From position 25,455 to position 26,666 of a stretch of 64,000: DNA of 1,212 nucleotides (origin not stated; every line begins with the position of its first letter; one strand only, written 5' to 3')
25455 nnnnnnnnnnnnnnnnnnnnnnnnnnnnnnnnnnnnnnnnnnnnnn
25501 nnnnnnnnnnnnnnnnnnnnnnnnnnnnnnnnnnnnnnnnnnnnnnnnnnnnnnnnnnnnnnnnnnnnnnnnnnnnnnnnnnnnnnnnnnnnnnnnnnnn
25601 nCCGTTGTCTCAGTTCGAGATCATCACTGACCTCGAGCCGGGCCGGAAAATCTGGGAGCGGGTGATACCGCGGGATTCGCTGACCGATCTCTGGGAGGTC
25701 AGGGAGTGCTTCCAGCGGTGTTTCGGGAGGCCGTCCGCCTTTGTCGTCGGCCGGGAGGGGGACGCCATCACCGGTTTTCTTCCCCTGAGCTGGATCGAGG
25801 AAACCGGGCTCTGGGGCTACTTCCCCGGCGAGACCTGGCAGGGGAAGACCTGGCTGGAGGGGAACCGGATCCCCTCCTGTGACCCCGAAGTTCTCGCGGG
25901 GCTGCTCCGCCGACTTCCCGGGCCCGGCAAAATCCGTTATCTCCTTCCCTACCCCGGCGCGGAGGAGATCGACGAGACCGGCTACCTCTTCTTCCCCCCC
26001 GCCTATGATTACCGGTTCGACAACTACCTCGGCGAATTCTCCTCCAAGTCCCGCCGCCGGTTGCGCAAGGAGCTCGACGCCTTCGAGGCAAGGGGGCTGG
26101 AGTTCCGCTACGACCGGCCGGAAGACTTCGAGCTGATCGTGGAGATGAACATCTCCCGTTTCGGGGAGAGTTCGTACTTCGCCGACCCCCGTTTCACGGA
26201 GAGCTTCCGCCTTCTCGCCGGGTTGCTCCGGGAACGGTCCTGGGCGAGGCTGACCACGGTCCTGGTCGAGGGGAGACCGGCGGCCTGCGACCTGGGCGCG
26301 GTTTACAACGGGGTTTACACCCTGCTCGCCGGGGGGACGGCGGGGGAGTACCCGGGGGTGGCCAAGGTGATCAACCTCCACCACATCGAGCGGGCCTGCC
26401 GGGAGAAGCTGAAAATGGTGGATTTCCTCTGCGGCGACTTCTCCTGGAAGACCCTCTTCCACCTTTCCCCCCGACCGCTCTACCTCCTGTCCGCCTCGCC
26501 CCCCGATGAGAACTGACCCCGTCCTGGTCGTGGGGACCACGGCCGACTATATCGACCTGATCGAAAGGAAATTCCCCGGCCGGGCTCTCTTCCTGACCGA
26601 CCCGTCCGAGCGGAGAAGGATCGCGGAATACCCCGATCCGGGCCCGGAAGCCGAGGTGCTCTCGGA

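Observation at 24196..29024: TetR-gated four-gene operon combining two different decarboxylases, an ATP-grasp ligase and a FemAB/CelD-like GNAT, a candidate novel amine/amide biosynthetic module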

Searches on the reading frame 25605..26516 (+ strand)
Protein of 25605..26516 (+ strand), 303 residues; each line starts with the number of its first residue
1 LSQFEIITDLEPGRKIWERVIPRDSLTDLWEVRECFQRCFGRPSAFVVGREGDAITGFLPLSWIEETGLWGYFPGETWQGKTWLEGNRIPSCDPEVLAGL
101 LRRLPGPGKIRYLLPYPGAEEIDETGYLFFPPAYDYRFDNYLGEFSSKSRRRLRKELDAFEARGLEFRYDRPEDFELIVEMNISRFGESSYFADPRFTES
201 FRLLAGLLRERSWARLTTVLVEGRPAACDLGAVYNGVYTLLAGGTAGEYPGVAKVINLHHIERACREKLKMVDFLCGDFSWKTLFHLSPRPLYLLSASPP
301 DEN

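Call 3: search_protein_families(library=pfam, proteins=[window:25605-26516:+], max_evalue=0.01)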
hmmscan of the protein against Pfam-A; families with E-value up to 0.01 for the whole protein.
window:25605-26516:+ (303 aa): 2 families
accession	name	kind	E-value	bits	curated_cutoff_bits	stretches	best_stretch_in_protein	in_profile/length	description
PF13480.13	Acetyltransf_6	-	1.8e-25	90.2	22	1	147-282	1-142/143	Acetyltransferase (GNAT) domain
PF04339.18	FemAB_like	-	0.0079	15.8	27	0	137-172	171-206/369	Peptidogalycan biosysnthesis/recognition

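Call 4: search_protein_families(library=ncbifam, proteins=[window:25605-26516:+], max_evalue=0.01)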
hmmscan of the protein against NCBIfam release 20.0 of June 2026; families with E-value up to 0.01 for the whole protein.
window:25605-26516:+ (303 aa): 0 families

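Call 20: search_solved_structures(query=window:25605-26513:+, max_evalue=1)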
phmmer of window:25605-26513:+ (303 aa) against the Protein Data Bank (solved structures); distinct sequences matched with E-value up to 1: 0.

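Call 52: find_homologous_proteins(query=window:25605-26513:+, max_evalue=0.001)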
Query window:25605-26513:+ (303 aa): 1074 proteins with E <= 0.001 among 4572 candidates; the best 120 are listed.
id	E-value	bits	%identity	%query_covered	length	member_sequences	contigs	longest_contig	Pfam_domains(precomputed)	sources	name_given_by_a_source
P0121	1.3e-194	664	93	100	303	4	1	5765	PF13480.14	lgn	-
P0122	1.3e-168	578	82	100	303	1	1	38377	PF13480.14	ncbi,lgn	-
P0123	1.6e-168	578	81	99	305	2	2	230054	PF13480.14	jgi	-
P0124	5.1e-167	573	80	98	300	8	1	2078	PF13480.14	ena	-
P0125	5.2e-166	570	79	100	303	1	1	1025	PF13480.14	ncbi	-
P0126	7.1e-164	563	78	100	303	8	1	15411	PF13480.14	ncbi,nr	ncbi:MAG: GNAT family N-acetyltransferase [Candidatus Erginobacter occultus]|nr:GNAT family N-acetyl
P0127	1.1e-161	555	79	98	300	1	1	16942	PF13480.14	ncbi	-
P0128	1.3e-157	542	77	99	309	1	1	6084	PF13480.14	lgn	-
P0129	1.5e-154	532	75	99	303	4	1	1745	PF13480.14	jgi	jgi:hypothetical protein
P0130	3.4e-153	527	74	100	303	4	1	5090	PF13480.14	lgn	-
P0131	5.7e-132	458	66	100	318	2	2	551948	PF13480.14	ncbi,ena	-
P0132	1.6e-127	443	63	100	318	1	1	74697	PF13480.14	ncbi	ncbi:MAG: GNAT family N-acetyltransferase [PVC group bacterium]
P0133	5.6e-123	428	59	100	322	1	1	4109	PF13480.14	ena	-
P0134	3.3e-122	426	59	100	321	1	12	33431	PF13480.14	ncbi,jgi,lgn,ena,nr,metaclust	ncbi:MAG: GNAT family N-acetyltransferase [Candidatus Euphemobacter frigidus]|nr:GNAT family N-acety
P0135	1.7e-120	420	60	98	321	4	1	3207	PF13480.14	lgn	-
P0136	2.1e-120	420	60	98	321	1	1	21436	PF13480.14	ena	-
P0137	1.6e-117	410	57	100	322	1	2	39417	PF13480.14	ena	-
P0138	6.8e-117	408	58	98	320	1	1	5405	PF13480.14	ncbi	-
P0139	2.0e-116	407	56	99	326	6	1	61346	PF13480.14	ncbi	-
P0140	2.5e-115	403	58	100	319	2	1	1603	PF13480.14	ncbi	-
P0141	9.7e-115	401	57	98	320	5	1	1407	PF13480.14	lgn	-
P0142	1.8e-114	400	59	98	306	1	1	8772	PF13480.14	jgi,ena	-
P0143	3.4e-114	399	58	98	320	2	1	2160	PF13480.14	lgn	-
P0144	3.9e-114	399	57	99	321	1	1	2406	PF13480.14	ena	-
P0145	6.9e-114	398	57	100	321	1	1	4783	PF13480.14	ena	-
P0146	9.0e-114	398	58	98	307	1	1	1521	PF13480.14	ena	-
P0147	1.1e-113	398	59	98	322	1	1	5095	PF13480.14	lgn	-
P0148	1.3e-113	397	56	98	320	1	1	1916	PF13480.14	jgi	-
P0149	1.5e-113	397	57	100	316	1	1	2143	PF13480.14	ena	-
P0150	2.2e-113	397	56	98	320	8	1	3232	PF13480.14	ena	-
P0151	3.2e-113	396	57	98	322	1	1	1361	PF13480.14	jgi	jgi:hypothetical protein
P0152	4.5e-113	396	58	96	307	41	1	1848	PF13480.14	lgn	-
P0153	7.3e-113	395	56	99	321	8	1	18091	PF13480.14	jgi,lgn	jgi:hypothetical protein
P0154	1.5e-112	394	57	99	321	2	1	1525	PF13480.14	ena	-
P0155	2.9e-112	393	57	98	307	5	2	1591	PF13480.14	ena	-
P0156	3.0e-112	393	56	98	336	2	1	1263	PF13480.14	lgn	-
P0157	3.1e-112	393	55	99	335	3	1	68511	PF13480.14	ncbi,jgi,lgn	-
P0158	4.5e-112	392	55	99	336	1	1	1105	PF13480.14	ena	-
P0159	4.9e-112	392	56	99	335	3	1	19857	PF13480.14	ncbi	-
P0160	5.2e-112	392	57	96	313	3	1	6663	PF13480.14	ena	-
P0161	5.6e-112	392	57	98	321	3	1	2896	PF13480.14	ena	-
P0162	8.5e-112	391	59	98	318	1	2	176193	PF13480.14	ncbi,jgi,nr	ncbi:MAG: GNAT family N-acetyltransferase [Desulfarculus sp.]|jgi:hypothetical protein|nr:MAG: GNAT 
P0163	8.5e-112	391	55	99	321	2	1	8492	PF13480.14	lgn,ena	-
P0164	1.2e-111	391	56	98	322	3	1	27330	PF13480.14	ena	-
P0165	1.3e-111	391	56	98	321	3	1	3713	PF13480.14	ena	-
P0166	1.6e-111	390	57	98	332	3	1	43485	PF13480.14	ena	-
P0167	1.7e-111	390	56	100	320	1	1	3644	PF13480.14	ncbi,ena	-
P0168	2.1e-111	390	57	98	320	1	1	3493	PF13480.14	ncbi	-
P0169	2.4e-111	390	60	92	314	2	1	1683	PF13480.14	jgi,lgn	-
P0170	3.1e-111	390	57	98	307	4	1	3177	PF13480.14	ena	-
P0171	3.6e-111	389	57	99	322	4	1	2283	PF13480.14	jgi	-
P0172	4.6e-111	389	56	98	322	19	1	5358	PF13480.14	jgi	-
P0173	5.7e-111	389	57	98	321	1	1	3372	PF13480.14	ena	-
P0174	7.9e-111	388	56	98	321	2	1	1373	PF13480.14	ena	-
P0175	1.0e-110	388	56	98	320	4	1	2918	PF13480.14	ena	-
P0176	1.3e-110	388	55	99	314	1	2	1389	PF13480.14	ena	-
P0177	2.7e-110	387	57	96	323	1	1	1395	PF13480.14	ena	-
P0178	3.0e-110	386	56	100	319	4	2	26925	PF13480.14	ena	-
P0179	4.0e-110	386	56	99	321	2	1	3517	PF13480.14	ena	-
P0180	5.1e-110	386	56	98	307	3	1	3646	PF13480.14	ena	-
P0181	5.7e-110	385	56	98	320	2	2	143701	PF13480.14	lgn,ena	-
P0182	5.9e-110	385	56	99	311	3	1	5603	PF13480.14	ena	-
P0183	6.7e-110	385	57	98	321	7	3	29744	PF13480.14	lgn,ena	-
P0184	6.9e-110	385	55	97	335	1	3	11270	PF13480.14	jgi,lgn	jgi:hypothetical protein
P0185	7.1e-110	385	56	98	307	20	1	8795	PF13480.14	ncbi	-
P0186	7.3e-110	385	55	99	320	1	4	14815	PF13480.14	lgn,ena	-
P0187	7.4e-110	385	55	98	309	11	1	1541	PF13480.14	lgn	-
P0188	7.9e-110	385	55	99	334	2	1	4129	PF13480.14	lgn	-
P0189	8.0e-110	385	55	99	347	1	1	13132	PF13480.14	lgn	-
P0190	8.0e-110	385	55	96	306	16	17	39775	PF13480.14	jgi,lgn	jgi:hypothetical protein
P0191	8.2e-110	385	56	99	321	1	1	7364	PF13480.14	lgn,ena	-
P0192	8.4e-110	385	55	98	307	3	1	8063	PF13480.14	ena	-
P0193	8.9e-110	385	56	98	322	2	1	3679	PF13480.14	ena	-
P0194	9.4e-110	385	57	96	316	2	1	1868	PF13480.14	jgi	-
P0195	9.8e-110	385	56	99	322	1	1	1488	PF13480.14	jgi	jgi:hypothetical protein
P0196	1.0e-109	385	54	99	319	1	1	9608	PF13480.14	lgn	-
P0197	1.1e-109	384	57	98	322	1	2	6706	PF13480.14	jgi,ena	jgi:hypothetical protein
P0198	1.2e-109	384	55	98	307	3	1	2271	PF13480.14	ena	-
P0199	1.4e-109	384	56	98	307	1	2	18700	PF13480.14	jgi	jgi:hypothetical protein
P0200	1.5e-109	384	54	99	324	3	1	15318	PF13480.14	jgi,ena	-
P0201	2.0e-109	384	55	98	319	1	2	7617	PF13480.14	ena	-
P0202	2.1e-109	384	55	97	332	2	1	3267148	PF13480.14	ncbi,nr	ncbi:MAG: GNAT family N-acetyltransferase [Candidatus Zixiibacteriota bacterium]|nr:MAG: GNAT family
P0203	2.4e-109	383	56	98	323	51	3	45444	PF13480.14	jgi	jgi:hypothetical protein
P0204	3.3e-109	383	54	100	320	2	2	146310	PF13480.14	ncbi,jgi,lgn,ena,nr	ncbi:MAG: GNAT family N-acetyltransferase [Planctomycetota bacterium]|nr:GNAT family N-acetyltransfe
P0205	3.4e-109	383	57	98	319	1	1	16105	PF13480.14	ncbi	ncbi:MAG: GNAT family N-acetyltransferase [Planctomycetota bacterium]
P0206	3.4e-109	383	55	98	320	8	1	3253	PF13480.14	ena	-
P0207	3.6e-109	383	58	98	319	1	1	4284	PF13480.14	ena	-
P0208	6.0e-109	382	55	100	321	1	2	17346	PF13480.14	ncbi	-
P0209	6.4e-109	382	55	97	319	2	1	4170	PF13480.14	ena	-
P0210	8.2e-109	382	54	98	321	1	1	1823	PF13480.14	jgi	-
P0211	8.4e-109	382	55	98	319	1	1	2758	PF13480.14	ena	-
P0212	1.1e-108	381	56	99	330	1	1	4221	PF13480.14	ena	-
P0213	1.2e-108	381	55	99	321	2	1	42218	PF13480.14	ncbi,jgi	jgi:hypothetical protein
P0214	1.2e-108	381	56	98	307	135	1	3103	PF13480.14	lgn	-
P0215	1.2e-108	381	55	99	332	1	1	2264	PF13480.14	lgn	-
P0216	1.3e-108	381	55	98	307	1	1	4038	PF13480.14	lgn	-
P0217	1.4e-108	381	55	98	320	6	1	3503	PF13480.14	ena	-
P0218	1.6e-108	381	57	96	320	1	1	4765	PF13480.14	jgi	jgi:hypothetical protein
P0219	1.7e-108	381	52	98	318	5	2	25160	PF13480.14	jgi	-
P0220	1.8e-108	381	54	100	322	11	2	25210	PF13480.14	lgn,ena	-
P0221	1.9e-108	380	56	99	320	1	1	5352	PF13480.14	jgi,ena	jgi:hypothetical protein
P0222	2.0e-108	380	55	99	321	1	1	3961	PF13480.14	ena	-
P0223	2.5e-108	380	55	99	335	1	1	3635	PF13480.14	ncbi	-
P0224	2.6e-108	380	56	98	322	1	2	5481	PF13480.14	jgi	jgi:hypothetical protein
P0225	3.0e-108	380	55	98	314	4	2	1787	PF13480.14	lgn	-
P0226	3.1e-108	380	54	99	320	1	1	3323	PF13480.14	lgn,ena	-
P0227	3.2e-108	380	55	99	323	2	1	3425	PF13480.14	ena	-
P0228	3.2e-108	380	54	99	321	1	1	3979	PF13480.14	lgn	-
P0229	3.4e-108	380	56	98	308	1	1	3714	PF13480.14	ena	-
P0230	3.5e-108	380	56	98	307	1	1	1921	PF13480.14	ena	-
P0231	3.5e-108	380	56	99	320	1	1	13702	PF13480.14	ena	-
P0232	3.7e-108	379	55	98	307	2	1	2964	PF13480.14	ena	-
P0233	3.8e-108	379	55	98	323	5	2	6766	PF13480.14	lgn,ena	-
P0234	4.1e-108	379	56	98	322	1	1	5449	PF13480.14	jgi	jgi:hypothetical protein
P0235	4.5e-108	379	54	98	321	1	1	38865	PF13480.14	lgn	-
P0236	4.5e-108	379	54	98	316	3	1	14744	PF13480.14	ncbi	-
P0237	4.7e-108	379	56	98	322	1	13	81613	PF13480.14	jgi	jgi:hypothetical protein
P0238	5.0e-108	379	55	96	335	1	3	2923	PF13480.14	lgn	-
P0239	5.1e-108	379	54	98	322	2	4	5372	PF13480.14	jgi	-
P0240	5.2e-108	379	57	98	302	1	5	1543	PF13480.14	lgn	-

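Call 61: predict_structure(alignment_id=A2)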
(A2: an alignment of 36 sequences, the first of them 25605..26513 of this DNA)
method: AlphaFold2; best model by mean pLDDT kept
length: 303 residues; sequences in the alignment: 36
mean_pLDDT: 91.8   pTM: 0.89
mean pLDDT of the five models: 91.8, 87.9, 87.7, 86.9, 86.3
residues with pLDDT >= 90: 243; 70-90: 47; 50-70: 8; < 50: 5
segments of 3 or more residues with pLDDT < 50: 299-303
pLDDT, mean of each block of 10 residues (from residue 1): 93 97 95 97 97 95 92 87 88 92 92 82 92 97 91 91 97 96 92 95 98 98 97 98 92 93 97 83 82 75 37
secondary structure, 60 per line:
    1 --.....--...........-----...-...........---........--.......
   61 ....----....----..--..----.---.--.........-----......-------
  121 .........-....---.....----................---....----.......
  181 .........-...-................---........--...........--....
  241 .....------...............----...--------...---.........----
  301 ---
elements in order: E3-7 H10-20 H30-40 E44-51 E54-64 E69-72 H94-102 E108-113 E121-129 H131-134 H138-142 H147-162 E166-169 H174-189 H195-210 E214-221 E224-234 E237-245 H252-266 E271-273 E288-296

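Call 63: fold_search(model_id=the predicted structure, library=pdb)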
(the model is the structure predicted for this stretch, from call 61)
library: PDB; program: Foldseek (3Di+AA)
matches with E <= 10: 786; with E <= 0.001: 98
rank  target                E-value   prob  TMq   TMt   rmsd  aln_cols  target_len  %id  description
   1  9wqx                  1.4e-12  1.00  0.60  0.62   5.9       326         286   20  aminoacyl-tRNA-dependent peptide synthase, Sbb17, complexed with streptothrisamine (released 2026-04-01)
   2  9wqw                  7.3e-12  1.00  0.60  0.63   5.4       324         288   18  aminoacyl-tRNA-dependent peptide synthase, Sbb17 (released 2026-04-01)
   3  9wqy                  1.5e-11  1.00  0.63  0.66   4.9       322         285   20  aminoacyl-tRNA-dependent peptide synthase, Sba18, complexed with streptothrisamine (released 2026-04-01)
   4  1xf8                  1.8e-09  1.00  0.56  0.52   6.0       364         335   12  Crystal Structure of Weissella viridescens FemX (Y254F) Mutant (released 2005-05-31)
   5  7z5y_A                6.1e-09  1.00  0.59  0.55   5.4       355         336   12  CRYSTAL STRUCTURE OF WEISSELLA VIRIDESCENS FEMXVV NON-RIBOSOMAL AMINO ACID TRANSFERASE IN COMPLEX WITH A PEPTIDYL-XNA  (released 2022-10-26)
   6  7z6a_A                6.4e-09  1.00  0.58  0.54   5.5       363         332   12  CRYSTAL STRUCTURE OF WEISSELLA VIRIDESCENS FEMXVV NON-RIBOSOMAL AMINO ACID TRANSFERASE IN COMPLEX WITH A PEPTIDYL-XNA  (released 2022-10-26)
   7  1xe4                  8.1e-09  1.00  0.60  0.55   5.7       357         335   11  Crystal Structure of Weissella viridescens FemX (K36M) Mutant (released 2005-05-31)
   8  4v35                  8.5e-09  1.00  0.55  0.52   6.3       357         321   10  The Structure of A-PGS from Pseudomonas aeruginosa (released 2015-08-19)
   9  9j8s_A                1.4e-08  1.00  0.49  0.22   8.0       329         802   10  MprF from Pseudomonas aeruginosa in nanodisc, C2 symmetry (released 2025-09-03)
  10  7wx5                  1.8e-08  1.00  0.42  0.44  11.3       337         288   12  a Legionella acetyltransferase effector VipF (released 2023-02-22)
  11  1ne9                  1.9e-08  1.00  0.58  0.54   6.0       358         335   13  Crystal Structure of Weissella viridescens FemX at 1.7 Ang Resolution (released 2004-02-10)
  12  6snr                  2.1e-08  1.00  0.57  0.45   6.7       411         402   11  Crystal structure of FemX (released 2020-09-09)
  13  7wx7                  2.2e-08  1.00  0.44  0.46  10.1       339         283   11  complex of a legionella acetyltransferase VipF and COA/ACO (released 2023-02-22)
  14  4ii9_A                2.5e-08  1.00  0.57  0.53   5.6       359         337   12  Crystal structure of Weissella viridescens FemXVv non-ribosomal amino acid transferase in complex with a peptidyl-RNA  (released 2013-07-03)
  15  6wqb                  4.0e-08  1.00  0.45  0.47  10.7       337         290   10  Crystal structure of VipF from Legionella hackeliae in complex with acetyl-CoA (released 2021-11-10)
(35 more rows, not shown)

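Call 70: search_protein_families(library=padloc, proteins=[window:25605-26513:+], max_evalue=0.01)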
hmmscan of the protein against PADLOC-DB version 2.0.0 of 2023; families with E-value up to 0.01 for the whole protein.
window:25605-26513:+ (303 aa): 0 families

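Call 71: search_protein_families(library=phrogs, proteins=[window:25605-26513:+], max_evalue=0.001)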
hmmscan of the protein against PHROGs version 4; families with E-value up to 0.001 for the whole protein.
window:25605-26513:+ (303 aa): 0 families

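Call 75: search_solved_structures(query=A2, max_evalue=1, show_alignments=3)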
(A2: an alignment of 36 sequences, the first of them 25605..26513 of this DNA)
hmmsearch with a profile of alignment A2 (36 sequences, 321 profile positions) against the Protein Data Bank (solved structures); distinct sequences matched with E-value up to 1: 0.

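Call 86: search_dna_similar(query=window:25605-26513:+, collection=plasmids, mode=protein, max_evalue=1e-10, max_rows=10)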
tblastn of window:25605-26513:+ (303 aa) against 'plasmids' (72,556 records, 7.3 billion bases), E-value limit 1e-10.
No match.

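Call 87: search_protein_representatives(protein=window:25605-26513:+)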
Query: 303 residues. Proteins with E-value up to 0.001 (for the whole library): 454; up to 1e-10: 283; up to 1e-30: 46. The best 150 are listed.
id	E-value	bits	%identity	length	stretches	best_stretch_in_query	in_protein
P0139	6.3e-117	406.6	57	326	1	3-301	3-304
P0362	3.7e-98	344.9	52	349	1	4-296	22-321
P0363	9.5e-98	343.6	50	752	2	3-297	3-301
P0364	8.7e-96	337.1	55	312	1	14-295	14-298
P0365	1.9e-94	332.7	60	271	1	52-296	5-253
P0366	5.7e-88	311.5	49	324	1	3-296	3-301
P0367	2.7e-81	289.5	44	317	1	2-298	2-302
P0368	3.1e-81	289.3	46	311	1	5-297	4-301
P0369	3.2e-79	282.7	45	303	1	5-299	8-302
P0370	3.3e-77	276.1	47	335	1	9-298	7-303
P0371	7.8e-77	274.8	45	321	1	8-298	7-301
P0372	2.6e-76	273.1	45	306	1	8-295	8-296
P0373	1.0e-75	271.2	45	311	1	4-297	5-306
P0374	2.6e-75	269.8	57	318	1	3-221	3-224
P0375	2.1e-73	263.5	48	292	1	27-300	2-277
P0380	2.0e-67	243.9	40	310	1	5-296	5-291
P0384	1.8e-60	221.1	36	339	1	7-294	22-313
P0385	1.3e-58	214.9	37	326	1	14-298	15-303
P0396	1.2e-36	142.8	30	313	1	3-293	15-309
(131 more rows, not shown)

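Call 89: search_protein_families(library=pfam, proteins=[P0363], max_evalue=0.001)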
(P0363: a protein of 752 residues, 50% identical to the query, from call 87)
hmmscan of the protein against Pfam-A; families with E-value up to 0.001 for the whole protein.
P0363 (752 aa): 5 families
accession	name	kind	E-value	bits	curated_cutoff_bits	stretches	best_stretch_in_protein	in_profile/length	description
PF13480.13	Acetyltransf_6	-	3.7e-17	63.3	22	1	153-287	3-143/143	Acetyltransferase (GNAT) domain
PF13535.11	ATP-grasp_4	-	7.7e-12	45.6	27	1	471-629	5-157/160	ATP-grasp domain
PF02655.19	ATP-grasp_3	-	7.2e-10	39.6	23.2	1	529-627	63-159/160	ATP-grasp domain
PF18603.7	LAL_C2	-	1.4e-06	28.9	29.4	1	670-746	1-77/78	L-amino acid ligase C-terminal domain 2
PF01071.24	GARS_A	-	1.3e-05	25.6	27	1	432-559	2-113/194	Phosphoribosylglycinamide synthetase, ATP-grasp (A) domain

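Call 90: find_encoding_contigs(protein=P0396, flank=6000, max_places=3)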
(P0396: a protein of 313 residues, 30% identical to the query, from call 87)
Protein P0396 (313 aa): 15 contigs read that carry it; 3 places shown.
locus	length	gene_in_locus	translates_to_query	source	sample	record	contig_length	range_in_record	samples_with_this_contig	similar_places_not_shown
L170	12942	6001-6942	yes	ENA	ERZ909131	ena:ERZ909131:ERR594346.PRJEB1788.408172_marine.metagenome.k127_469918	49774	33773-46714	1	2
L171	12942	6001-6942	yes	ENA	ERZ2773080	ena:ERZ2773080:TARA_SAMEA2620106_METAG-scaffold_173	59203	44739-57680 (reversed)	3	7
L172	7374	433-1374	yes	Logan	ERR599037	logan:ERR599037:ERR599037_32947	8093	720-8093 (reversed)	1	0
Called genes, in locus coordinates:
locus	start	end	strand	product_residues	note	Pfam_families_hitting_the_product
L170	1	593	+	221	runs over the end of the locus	-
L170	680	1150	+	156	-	-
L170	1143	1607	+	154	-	-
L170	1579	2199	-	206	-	PF00881:Nitroreductase, PF14512:TM1586_NiRdase (weak)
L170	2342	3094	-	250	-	PF01255:Prenyltransf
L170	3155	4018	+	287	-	PF01478:Peptidase_A24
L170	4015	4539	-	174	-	PF11969:DcpS_C, PF01230:HIT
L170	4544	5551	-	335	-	PF01230:HIT, PF11969:DcpS_C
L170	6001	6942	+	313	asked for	PF13480:Acetyltransf_6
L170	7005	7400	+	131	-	-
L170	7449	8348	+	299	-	-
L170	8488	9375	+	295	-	PF13480:Acetyltransf_6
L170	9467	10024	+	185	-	PF03692:CxxCxxCC (faint)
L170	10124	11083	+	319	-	PF09924:LPG_synthase_C (faint)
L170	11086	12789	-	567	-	PF14716:HHH_8, PF14791:DNA_pol_B_thumb, PF02811:PHP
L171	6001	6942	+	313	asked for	PF13480:Acetyltransf_6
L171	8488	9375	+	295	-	PF13480:Acetyltransf_6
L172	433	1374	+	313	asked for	PF13480:Acetyltransf_6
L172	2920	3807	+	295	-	PF13480:Acetyltransf_6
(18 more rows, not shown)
